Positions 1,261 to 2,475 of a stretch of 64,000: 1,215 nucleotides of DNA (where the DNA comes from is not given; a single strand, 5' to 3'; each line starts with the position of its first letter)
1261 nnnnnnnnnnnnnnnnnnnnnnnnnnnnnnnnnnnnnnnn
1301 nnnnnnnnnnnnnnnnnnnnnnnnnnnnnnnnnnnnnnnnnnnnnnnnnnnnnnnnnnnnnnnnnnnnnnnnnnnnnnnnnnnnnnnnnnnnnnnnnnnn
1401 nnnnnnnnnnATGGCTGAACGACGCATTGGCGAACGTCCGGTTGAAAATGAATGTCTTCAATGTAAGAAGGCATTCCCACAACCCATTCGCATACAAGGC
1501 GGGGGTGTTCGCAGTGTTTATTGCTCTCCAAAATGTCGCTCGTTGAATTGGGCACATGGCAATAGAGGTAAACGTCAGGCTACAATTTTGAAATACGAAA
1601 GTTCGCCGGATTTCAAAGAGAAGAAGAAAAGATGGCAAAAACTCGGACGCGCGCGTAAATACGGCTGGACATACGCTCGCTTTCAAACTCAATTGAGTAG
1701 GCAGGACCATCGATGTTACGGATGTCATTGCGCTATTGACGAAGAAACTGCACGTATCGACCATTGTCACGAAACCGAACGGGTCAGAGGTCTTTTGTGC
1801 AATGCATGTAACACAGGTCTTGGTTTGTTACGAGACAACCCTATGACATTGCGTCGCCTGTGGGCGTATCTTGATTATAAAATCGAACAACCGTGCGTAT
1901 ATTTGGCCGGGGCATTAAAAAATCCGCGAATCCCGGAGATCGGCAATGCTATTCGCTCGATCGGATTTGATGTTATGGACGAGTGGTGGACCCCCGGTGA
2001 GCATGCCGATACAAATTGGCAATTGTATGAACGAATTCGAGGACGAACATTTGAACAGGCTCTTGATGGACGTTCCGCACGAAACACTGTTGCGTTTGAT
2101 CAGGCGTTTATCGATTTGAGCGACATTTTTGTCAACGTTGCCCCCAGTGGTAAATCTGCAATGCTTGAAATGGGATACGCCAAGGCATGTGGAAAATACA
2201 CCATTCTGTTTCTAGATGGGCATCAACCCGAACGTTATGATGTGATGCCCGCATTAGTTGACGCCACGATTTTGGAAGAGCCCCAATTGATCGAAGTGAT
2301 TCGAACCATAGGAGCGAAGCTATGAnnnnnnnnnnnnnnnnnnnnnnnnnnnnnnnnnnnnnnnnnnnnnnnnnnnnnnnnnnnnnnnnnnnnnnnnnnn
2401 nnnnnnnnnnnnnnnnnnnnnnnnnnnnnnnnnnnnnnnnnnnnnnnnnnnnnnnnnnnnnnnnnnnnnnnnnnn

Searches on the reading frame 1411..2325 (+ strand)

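Call 27: search_protein_families(library=phrogs, proteins=[window:1411-2325:+], max_evalue=0.00001)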
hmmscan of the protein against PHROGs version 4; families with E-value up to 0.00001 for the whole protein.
window:1411-2325:+ (304 aa): 5 families
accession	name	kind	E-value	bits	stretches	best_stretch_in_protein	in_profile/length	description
phrog_2914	-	DNA, RNA and nucleotide metabolism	2.2e-25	90.5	1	41-157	45-155/190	endonuclease VII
phrog_2633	-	DNA, RNA and nucleotide metabolism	1.1e-22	81.7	1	34-156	34-138/142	endonuclease VII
phrog_307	-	DNA, RNA and nucleotide metabolism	8.4e-18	66.4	1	10-155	55-177/334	endonuclease VII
phrog_12607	-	DNA, RNA and nucleotide metabolism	6.1e-10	40.4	1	161-286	2-129/145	nucleoside deoxyribosyltransferase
phrog_423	-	DNA, RNA and nucleotide metabolism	6.8e-09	36.9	1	92-141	15-68/159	endonuclease VII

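Call 68: search_protein_families(library=pfam, proteins=[window:1411-2325:+], max_evalue=1)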
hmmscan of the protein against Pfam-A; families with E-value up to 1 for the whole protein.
window:1411-2325:+ (304 aa): 4 families
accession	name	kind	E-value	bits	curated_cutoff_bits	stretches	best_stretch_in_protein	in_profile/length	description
PF02945.21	Endonuclease_7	-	1.6e-17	63.6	23.6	1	81-155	5-81/82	Recombination endonuclease VII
PF16694.10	Cytochrome_P460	-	0.0045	17.8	27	1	62-108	68-116/125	Cytochrome P460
PF06467.20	zf-FCS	-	0.014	15.7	22.4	1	13-44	5-37/39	MYM-type Zinc finger with FCS sequence motif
PF05014.21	Nuc_deoxyrib_tr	-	0.015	15.9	28.8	1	163-272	1-101/117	Nucleoside 2-deoxyribosyltransferase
